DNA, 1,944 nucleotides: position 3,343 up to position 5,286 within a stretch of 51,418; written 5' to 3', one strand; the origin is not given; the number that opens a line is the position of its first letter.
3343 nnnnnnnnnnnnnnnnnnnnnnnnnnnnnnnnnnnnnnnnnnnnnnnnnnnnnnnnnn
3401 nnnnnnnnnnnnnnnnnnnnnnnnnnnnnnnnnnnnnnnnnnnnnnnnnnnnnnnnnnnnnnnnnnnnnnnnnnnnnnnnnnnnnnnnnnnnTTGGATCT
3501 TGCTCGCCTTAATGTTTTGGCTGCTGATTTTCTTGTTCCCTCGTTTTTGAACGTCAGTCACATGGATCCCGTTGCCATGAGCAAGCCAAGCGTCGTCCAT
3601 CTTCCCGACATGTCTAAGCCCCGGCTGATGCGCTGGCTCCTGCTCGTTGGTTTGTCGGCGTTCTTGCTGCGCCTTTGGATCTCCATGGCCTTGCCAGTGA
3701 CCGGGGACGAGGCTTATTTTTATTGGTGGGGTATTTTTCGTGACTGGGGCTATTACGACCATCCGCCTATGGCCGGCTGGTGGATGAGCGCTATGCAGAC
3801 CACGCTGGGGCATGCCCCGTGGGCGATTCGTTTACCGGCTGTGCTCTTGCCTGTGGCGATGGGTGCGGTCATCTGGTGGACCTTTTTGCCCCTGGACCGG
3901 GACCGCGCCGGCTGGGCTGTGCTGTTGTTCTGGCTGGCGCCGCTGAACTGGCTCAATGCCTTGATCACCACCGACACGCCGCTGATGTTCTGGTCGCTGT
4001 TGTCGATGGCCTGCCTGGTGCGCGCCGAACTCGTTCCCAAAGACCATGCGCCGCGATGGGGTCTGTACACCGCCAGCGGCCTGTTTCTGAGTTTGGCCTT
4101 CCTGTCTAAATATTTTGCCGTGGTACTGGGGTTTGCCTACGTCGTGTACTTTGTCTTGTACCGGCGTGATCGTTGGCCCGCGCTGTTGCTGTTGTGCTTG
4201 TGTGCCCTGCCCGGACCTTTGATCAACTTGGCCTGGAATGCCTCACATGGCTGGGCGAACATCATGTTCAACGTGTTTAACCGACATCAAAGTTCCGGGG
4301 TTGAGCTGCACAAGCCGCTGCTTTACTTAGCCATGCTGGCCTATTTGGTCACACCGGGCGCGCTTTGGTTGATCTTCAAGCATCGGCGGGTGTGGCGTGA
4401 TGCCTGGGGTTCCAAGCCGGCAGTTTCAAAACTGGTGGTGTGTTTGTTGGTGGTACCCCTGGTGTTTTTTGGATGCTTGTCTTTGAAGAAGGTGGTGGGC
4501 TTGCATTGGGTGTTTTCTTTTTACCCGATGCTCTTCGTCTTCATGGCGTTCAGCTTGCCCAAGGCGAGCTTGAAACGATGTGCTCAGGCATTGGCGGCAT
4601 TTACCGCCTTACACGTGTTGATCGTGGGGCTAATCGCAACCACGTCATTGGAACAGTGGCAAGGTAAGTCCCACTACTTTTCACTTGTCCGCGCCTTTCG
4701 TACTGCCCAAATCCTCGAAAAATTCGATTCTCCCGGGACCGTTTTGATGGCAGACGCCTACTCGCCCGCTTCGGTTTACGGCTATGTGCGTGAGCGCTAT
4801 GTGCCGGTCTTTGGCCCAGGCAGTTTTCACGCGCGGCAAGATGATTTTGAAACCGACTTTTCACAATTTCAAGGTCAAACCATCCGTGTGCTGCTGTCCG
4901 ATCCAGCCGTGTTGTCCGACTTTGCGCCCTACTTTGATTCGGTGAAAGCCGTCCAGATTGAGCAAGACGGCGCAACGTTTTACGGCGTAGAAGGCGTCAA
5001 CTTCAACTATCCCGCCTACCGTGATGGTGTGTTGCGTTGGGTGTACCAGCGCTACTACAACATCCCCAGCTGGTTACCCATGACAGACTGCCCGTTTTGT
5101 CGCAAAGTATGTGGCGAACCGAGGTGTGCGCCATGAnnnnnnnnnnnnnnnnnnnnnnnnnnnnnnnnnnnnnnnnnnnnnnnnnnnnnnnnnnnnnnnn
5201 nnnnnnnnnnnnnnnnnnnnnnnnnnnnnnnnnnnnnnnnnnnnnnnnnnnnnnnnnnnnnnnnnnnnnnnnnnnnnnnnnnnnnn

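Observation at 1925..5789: Mycobacterial-style polyprenyl-phospho-pentose donor pathway plus a GT-C transferase, next to lptFG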

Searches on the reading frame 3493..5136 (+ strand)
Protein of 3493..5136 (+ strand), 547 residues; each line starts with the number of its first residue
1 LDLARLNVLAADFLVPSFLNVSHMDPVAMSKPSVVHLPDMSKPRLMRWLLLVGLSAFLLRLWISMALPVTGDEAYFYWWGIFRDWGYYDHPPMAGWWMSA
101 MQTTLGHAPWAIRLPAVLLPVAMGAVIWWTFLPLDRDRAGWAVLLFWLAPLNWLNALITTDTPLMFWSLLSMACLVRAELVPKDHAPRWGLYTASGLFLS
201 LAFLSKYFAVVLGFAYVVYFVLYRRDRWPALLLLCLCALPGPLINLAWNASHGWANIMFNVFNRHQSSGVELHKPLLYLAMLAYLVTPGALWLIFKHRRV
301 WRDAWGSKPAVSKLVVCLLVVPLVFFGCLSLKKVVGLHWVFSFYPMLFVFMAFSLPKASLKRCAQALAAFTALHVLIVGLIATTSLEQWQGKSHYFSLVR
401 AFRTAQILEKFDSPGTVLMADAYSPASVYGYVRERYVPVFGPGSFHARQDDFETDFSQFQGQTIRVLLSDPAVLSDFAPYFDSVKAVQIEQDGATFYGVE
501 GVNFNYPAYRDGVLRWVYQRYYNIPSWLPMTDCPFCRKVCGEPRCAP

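Call 3: search_protein_families(library=pfam, proteins=[window:3493-5136:+], max_evalue=0.01)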
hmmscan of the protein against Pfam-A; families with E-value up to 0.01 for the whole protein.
window:3493-5136:+ (547 aa): 2 families
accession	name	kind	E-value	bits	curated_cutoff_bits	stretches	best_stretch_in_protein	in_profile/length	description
PF13231.12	PMT_2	-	2.4e-15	57.5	26.1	1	89-236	1-150/160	Dolichyl-phosphate-mannose-protein mannosyltransferase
PF02366.24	PMT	-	7.1e-09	36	22.7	1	87-221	58-198/245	Dolichyl-phosphate-mannose-protein mannosyltransferase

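Call 4: search_protein_families(library=ncbifam, proteins=[window:3493-5136:+], max_evalue=0.01)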
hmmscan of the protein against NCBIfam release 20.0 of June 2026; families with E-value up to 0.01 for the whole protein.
window:3493-5136:+ (547 aa): 0 families

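Call 6: search_solved_structures(query=window:3565-5136:+, max_evalue=1, show_alignments=2)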
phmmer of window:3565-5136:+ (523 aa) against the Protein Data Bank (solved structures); distinct sequences matched with E-value up to 1: 0.

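Call 17: find_homologous_proteins(query=window:3565-5136:+, max_evalue=0.00001)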
Query window:3565-5136:+ (523 aa): 1972 proteins with E <= 0.00001 among 8000 candidates; the best 120 are listed.
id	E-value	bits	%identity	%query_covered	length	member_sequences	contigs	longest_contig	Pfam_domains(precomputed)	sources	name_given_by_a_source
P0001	0.0e+0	1214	100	99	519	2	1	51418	PF02366.25,PF13231.13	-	-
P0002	0.0e+0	1212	100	99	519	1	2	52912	PF02366.25,PF13231.13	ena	-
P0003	5.2e-286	968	79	99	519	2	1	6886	PF02366.25,PF13231.13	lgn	-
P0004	1.8e-222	758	64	97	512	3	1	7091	PF02366.25,PF13231.13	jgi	-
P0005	5.3e-220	750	64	97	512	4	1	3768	PF02366.25,PF13231.13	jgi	-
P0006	1.4e-217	742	63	96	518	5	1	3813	PF02366.25,PF13231.13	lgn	-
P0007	3.2e-216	738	64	96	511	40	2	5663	PF02366.25,PF13231.13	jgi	-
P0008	6.3e-216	737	63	96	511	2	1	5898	PF02366.25,PF13231.13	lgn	-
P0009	2.6e-214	731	63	96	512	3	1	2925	PF02366.25,PF13231.13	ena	-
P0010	6.7e-214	730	63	96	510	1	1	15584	PF02366.25,PF13231.13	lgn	-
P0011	6.8e-214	730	62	98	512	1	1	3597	PF02366.25,PF13231.13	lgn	-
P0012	7.6e-214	730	61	97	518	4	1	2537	PF02366.25,PF13231.13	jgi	jgi:4-amino-4-deoxy-L-arabinose transferase-like glycosyltransferase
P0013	1.5e-213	729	63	96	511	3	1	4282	PF02366.25,PF13231.13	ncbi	-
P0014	1.7e-213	729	62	97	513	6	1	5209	PF02366.25,PF13231.13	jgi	jgi:4-amino-4-deoxy-L-arabinose transferase-like glycosyltransferase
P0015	1.3e-210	719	62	96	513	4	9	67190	PF02366.25,PF13231.13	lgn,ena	-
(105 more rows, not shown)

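Call 19: find_related_loci(query=A1, collection=genome_contigs, flank=10000)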
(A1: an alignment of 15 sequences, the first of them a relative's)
Query A1 (519 aa) in genome_contigs; peptide patterns used: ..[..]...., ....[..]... (x = any residue, [..] = any of these).
577 stretches matched a pattern; 500 encode a relative of the query (tblastn E <= 1e-3); the best 80 are kept; 80 distinct loci.
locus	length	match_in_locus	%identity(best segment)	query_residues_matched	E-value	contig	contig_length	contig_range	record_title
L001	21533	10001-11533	63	11-517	0e+0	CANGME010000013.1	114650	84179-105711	MAG: Comamonadaceae bacterium isolate Jr-29jan18-9 genome assembly, contig: Jr-29jan18-C9-p1, whole genome shotgun seque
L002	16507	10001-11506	63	13-518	0e+0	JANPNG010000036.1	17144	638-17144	MAG: Hylemonella sp. isolate VAR_87_metabat_358 VAR_87_k141_1979447, whole genome shotgun sequence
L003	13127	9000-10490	61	17-517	0e+0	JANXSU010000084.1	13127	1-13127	MAG: Comamonadaceae bacterium isolate 337R_metabat_76 337R_k141_643048, whole genome shotgun sequence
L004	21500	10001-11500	58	14-517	0e+0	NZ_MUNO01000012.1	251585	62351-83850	Polaromonas sp. A23 NODE_7_length_251585_cov_12.0454_ID_13, whole genome shotgun sequence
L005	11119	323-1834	63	10-517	0e+0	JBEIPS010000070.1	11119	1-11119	MAG: Hylemonella sp. isolate Sample-106-S6-bin-73 Sample_106_S6-bin_73-k141_1294504, whole genome shotgun sequence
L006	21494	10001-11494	62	16-517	0e+0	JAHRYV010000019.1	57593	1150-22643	MAG: Curvibacter sp. isolate AG1 NODE_237_length_57593_cov_10.037645, whole genome shotgun sequence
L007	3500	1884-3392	58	10-517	0e+0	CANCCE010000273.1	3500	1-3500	MAG: Comamonadaceae bacterium isolate JR-MC-E-240519-50 genome assembly, contig: JR-MC-E-240519-C46582, whole genome sho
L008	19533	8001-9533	58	4-517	0e+0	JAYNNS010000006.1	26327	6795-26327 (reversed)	MAG: Curvibacter sp. isolate 139541_S25_concoct_bins.tsv.044 NODE_1310_length_26327_cov_3.953334, whole genome shotgun s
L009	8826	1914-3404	59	17-517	0e+0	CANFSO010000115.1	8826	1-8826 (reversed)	MAG: Comamonadaceae bacterium isolate Jr-20nov17-85 genome assembly, contig: Jr-20nov17-C10644, whole genome shotgun seq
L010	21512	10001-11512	64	10-517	0e+0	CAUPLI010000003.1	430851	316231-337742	MAG: uncultured Hylemonella sp. isolate m11-metabat.7 genome assembly, contig: m11-c4, whole genome shotgun sequence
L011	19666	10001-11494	60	16-517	0e+0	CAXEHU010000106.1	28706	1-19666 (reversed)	MAG TPA_asm: uncultured Curvibacter sp. isolate ERR598995_binner12_Refined_57 genome assembly, contig: ERZ842408.939761,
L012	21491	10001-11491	60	17-517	0e+0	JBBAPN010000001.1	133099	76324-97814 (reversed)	MAG: Polaromonas sp. isolate EUL_168 ctg1-EUL_168, whole genome shotgun sequence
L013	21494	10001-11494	64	16-517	0e+0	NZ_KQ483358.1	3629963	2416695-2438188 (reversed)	Curvibacter sp. PAE-UM Scaffold1, whole genome shotgun sequence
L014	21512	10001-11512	61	10-517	0e+0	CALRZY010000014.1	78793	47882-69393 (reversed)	MAG: Curvibacter sp. AEP1-3 isolate JJ-MO2A5-297-2-mx-bin684 genome assembly, contig: JJ-MO2A5-297-C30, whole genome sho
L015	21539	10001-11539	57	1-517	0e+0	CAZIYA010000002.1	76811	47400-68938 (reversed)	MAG TPA_asm: uncultured Polaromonas sp. isolate SRP136066_co1_73 genome assembly, contig: NODE_185_length_76811_cov_8.95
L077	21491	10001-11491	58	17-517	0e+0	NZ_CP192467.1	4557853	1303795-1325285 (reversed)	Polaromonas aquatica strain 36b22 chromosome, complete genome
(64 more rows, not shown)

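Call 24: search_protein_families(library=pfam, proteins=[L077:8860-9864:+], max_evalue=0.01)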
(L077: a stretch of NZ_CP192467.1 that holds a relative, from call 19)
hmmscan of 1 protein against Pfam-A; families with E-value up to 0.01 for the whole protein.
L077:8860-9864:+ (334 aa): 1 family
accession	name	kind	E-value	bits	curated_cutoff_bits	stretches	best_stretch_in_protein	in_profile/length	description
PF03706.18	LPG_synthase_TM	-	1.2e-45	156.7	33.4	1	40-317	2-302/302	Lysylphosphatidylglycerol synthase TM region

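Call 25: search_protein_families(library=ncbifam, proteins=[L077:8860-9864:+], max_evalue=0.01)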
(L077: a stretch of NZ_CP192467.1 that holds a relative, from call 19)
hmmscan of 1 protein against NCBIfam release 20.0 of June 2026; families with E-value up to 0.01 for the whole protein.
L077:8860-9864:+ (334 aa): 3 families
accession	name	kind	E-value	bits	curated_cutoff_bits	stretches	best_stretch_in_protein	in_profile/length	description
TIGR00374.1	TIGR00374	subfamily_domain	2.1e-18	66.9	43.2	2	227-327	216-316/323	flippase-like domain-containing protein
NF033480.1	bifunc_MprF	equivalog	3.7e-12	45.4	600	1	66-326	39-299/841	bifunctional lysylphosphatidylglycerol flippase/synthetase MprF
NF053789.1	GlcN_PG_flip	equivalog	1.6e-05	24.4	320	1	36-207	4-176/327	glucosaminyl phosphatidylglycerol flippase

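Call 29: find_encoding_contigs(protein=P0003, flank=6000, max_places=3)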
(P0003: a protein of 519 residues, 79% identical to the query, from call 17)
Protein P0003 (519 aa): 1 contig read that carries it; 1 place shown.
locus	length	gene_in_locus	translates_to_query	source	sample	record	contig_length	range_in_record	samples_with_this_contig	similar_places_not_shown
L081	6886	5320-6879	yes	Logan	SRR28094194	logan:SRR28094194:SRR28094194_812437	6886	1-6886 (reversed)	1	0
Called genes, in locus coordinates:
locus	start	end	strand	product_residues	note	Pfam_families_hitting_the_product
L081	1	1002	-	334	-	?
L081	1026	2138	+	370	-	PF03739:LptF_LptG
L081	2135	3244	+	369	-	PF03739:LptF_LptG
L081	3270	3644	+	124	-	PF01903:CbiX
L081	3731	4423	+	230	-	PF01569:PAP2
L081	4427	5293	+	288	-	PF01040:UbiA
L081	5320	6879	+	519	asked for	PF02366:PMT, PF13231:PMT_2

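Call 30: find_encoding_contigs(protein=P0002, flank=10000, max_places=3)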
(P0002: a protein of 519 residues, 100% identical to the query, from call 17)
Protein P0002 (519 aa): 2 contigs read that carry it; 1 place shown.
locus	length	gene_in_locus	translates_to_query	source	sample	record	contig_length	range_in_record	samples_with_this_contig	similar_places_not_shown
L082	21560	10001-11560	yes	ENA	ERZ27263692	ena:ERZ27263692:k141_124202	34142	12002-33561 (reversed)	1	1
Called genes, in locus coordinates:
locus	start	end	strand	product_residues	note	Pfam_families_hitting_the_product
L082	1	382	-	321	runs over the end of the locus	?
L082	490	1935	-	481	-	PF00501:AMP-binding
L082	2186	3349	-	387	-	PF13458:Peripla_BP_6, PF01094:ANF_receptor, PF13407:Peripla_BP_4 (weak), PF13433:Peripla_BP_5 (weak)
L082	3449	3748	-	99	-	-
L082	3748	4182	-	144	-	PF04364:DNA_pol3_chi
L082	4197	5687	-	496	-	PF02789:Peptidase_M17_N, PF00883:Peptidase_M17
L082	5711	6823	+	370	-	PF03739:LptF_LptG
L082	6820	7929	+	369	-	PF03739:LptF_LptG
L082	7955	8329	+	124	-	PF01903:CbiX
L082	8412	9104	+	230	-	PF01569:PAP2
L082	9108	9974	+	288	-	PF01040:UbiA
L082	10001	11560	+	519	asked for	PF02366:PMT, PF13231:PMT_2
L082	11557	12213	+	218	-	PF12710:HAD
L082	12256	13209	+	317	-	PF00126:HTH_1, PF03466:LysR_substrate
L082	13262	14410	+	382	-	PF00155:Aminotran_1_2, PF01041:DegT_DnrJ_EryC1 (weak)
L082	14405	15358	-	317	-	PF00892:EamA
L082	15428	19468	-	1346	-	PF00270:DEAD, PF13401:AAA_22 (faint), PF00271:Helicase_C, PF04408:WHD_HA2 (weak), PF21010:HA2_C, PF07717:OB_NTP_bind, PF11898:DUF3418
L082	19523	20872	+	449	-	PF00696:AA_kinase, PF00583:Acetyltransf_1, PF13508:Acetyltransf_7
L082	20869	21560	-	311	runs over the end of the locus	PF00701:DHDPS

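Call 39: predict_structure(alignment_id=A1)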
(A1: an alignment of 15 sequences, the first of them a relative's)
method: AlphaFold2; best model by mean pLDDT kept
length: 519 residues; sequences in the alignment: 15
mean_pLDDT: 74.2   pTM: 0.75
mean pLDDT of the five models: 74.2, 73.3, 64.4, 60.0, 45.1
residues with pLDDT >= 90: 87; 70-90: 245; 50-70: 142; < 50: 45
segments of 3 or more residues with pLDDT < 50: 1-14, 55-62, 127-129, 235-240, 366-372, 416-422
pLDDT, mean of each block of 10 residues (from residue 1): 36 58 82 75 63 49 58 76 76 87 88 89 58 70 92 81 94 75 89 92 94 80 58 49 63 71 81 67 88 83 62 74 85 86 81 64 50 67 85 76 78 57 65 92 85 93 77 94 80 60 59 65
secondary structure, 60 per line:
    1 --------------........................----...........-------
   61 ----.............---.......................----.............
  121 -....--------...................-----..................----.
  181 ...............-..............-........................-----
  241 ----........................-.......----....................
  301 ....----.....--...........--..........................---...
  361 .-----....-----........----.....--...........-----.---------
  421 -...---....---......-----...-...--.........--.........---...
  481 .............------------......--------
elements in order: H15-38 H43-53 H65-77 H81-103 H108-120 H122-125 H134-152 H158-175 H180-195 H197-210 H212-235 H245-268 H270-276 H281-304 H309-313 H316-326 H329-354 H358-361 H367-370 H376-383 E388-392 H395-405 H428-431 E435-440 E455-463 E466-474 H478-493 H506-511

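Call 41: fold_search(model_id=the predicted structure, library=pdb)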
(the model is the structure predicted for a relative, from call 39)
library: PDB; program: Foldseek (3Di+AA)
matches with E <= 10: 321; with E <= 0.001: 9
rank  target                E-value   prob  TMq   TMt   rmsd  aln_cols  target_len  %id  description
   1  5ezm                  3.6e-08  1.00  0.60  0.59   7.9       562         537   16  Crystal Structure of ArnT from Cupriavidus metallidurans in the apo state (released 2016-02-17)
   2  5f15                  8.4e-08  1.00  0.62  0.60   7.9       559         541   16  Crystal Structure of ArnT from Cupriavidus metallidurans bound to Undecaprenyl phosphate (released 2016-02-17)
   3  3wak                  1.4e-04  1.00  0.48  0.31  10.0       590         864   12  Crystal structure of the Archaeoglobus fulgidus oligosaccharyltransferase (O29867_ARCFU) in the apo form (released 2013-10-30)
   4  3waj                  1.8e-04  1.00  0.45  0.31  14.5       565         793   13  Crystal structure of the Archaeoglobus fulgidus oligosaccharyltransferase (O29867_ARCFU) complex with Zn and sulfate (released 2013-10-30)
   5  7e9s_A                2.0e-04  1.00  0.43  0.28  16.9       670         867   11  Archaeal oligosaccharyltransferase AglB from Archaeoglobus fulgidus in complex with an inhibitory peptide and a dolich (released 2021-09-08)
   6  9i5k_A                3.3e-04  1.00  0.48  0.51   7.6       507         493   12  Structure of the Chaetomium thermophilum Pmt4 homodimer (C2 symmetry) (released 2025-12-24)
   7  6gxc_A                5.3e-04  1.00  0.50  0.39   9.0       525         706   14  Bacterial oligosaccharyltransferase PglB in complex with an inhibitory peptide and a reactive lipid-linked oligosaccha (released 2018-11-14)
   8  8agc_A                5.3e-04  1.00  0.47  0.37  14.8       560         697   13  Structure of yeast oligosaccharylransferase complex with lipid-linked oligosaccharide and non-acceptor peptide bound (released 2022-12-07)
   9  8age_A                5.5e-04  1.00  0.48  0.40  11.1       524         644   12  Structure of yeast oligosaccharylransferase complex with acceptor peptide bound (released 2022-12-07)
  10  6ftg_5                1.0e-03  1.00  0.49  0.41  14.7       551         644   11  Subtomogram average of OST-containing ribosome-translocon complexes from canine rough microsomal membranes (released 2018-03-21)
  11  5ogl_A                1.4e-03  1.00  0.48  0.37   9.4       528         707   14  Structure of bacterial oligosaccharyltransferase PglB in complex with an acceptor peptide and an lipid-linked oligosac (released 2017-10-25)
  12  9e61_B                1.4e-03  1.00  0.33  0.25   5.9       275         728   19  Cryo-EM structure of Saccharomyces cerevisiae Pmt4 apo form (released 2025-10-15)
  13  9e6i_B                1.6e-03  1.00  0.33  0.25   6.6       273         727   20  Cryo-EM structure of Saccharomyces cerevisiae Pmt4-Ccw5 complex (released 2025-10-15)
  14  9e61_A                1.6e-03  1.00  0.33  0.24   6.8       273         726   20  Cryo-EM structure of Saccharomyces cerevisiae Pmt4 apo form (released 2025-10-15)
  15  9dlh                  2.5e-03  1.00  0.42  0.38   9.7       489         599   14  donor substrate analog-bound AftB (released 2025-06-25)
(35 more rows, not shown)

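Call 57: search_protein_representatives(protein=P0001)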
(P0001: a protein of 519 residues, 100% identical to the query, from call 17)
Query: 519 residues. Proteins with E-value up to 0.001 (for the whole library): 4294; up to 1e-10: 1043; up to 1e-30: 224. The best 150 are listed.
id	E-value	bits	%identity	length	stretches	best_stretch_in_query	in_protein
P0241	1.3e-184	631.8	55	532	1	9-518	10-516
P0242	5.1e-116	405.3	51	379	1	153-519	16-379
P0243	4.0e-111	389.1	42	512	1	20-519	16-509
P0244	5.7e-111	388.6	41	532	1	16-517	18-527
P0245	5.3e-106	372.2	42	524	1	14-518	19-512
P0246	3.8e-104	366.1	40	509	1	9-511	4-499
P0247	2.1e-103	363.7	44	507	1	18-512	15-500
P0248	2.9e-103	363.2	41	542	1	16-510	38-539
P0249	5.7e-101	355.6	42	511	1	13-506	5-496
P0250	4.6e-100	352.6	43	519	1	15-510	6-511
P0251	7.9e-100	351.9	41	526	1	20-519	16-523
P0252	2.6e-97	343.5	43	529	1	28-517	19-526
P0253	6.0e-95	335.7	40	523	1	28-518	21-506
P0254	1.2e-94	334.8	42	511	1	28-509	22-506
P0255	2.7e-94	333.6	41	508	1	26-509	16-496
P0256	4.0e-94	333.0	39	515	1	16-510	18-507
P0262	4.7e-91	322.9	38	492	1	21-502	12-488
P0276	1.6e-84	301.3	35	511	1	18-507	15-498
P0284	2.2e-79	284.4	40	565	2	198-517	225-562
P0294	6.5e-77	276.2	40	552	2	32-267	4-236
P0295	7.3e-77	276.1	34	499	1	20-509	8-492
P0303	1.8e-74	268.1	38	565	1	27-514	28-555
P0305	4.9e-74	266.7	36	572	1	23-495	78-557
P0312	1.2e-71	258.8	32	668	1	16-516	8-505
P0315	1.2e-70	255.6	33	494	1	19-507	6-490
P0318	4.6e-70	253.6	39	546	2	21-375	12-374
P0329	2.4e-67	244.6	41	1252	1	169-512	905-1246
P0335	1.7e-65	238.5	32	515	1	9-518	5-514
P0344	7.3e-61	223.2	32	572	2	109-507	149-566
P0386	2.8e-50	188.3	28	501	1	23-504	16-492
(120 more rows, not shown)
